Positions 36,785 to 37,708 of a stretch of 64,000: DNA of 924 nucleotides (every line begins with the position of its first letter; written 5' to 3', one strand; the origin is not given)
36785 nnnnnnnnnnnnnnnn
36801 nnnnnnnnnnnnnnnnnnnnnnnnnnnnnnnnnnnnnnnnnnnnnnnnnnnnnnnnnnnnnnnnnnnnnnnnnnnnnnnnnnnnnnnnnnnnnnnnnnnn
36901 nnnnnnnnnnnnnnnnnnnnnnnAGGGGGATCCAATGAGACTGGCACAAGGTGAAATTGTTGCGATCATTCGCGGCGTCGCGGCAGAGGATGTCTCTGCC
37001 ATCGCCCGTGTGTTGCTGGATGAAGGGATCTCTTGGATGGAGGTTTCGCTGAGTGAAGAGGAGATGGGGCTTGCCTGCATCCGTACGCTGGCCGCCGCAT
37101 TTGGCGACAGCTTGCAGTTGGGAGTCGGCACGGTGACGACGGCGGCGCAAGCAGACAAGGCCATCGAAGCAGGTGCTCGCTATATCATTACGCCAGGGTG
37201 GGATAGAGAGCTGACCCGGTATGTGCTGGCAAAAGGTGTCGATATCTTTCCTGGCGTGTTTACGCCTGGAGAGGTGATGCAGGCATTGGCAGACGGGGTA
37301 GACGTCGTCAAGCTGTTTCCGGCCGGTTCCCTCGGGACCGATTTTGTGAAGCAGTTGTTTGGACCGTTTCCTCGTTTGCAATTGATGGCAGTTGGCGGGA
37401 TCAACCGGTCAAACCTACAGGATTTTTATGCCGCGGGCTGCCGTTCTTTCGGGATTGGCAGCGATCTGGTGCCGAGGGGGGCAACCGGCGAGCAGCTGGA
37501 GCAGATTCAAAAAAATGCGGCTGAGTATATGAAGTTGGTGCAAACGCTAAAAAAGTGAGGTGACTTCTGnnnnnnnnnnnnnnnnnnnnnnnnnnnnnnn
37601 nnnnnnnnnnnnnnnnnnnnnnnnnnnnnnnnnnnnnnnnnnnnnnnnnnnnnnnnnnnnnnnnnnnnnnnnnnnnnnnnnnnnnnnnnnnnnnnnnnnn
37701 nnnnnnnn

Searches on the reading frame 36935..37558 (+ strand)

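Call 49: search_protein_families(library=pfam, proteins=[window:36935-37558:+])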
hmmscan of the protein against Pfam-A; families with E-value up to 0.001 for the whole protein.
window:36935-37558:+ (207 aa): 2 families
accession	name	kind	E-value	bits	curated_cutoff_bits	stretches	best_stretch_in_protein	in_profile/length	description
PF01081.25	Aldolase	-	1.8e-36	125.8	27.8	1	3-191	5-193/196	KDPG and KHG aldolase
PF02581.23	TMP-TENI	-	0.00083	19.2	27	0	133-172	136-174/180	Thiamine monophosphate synthase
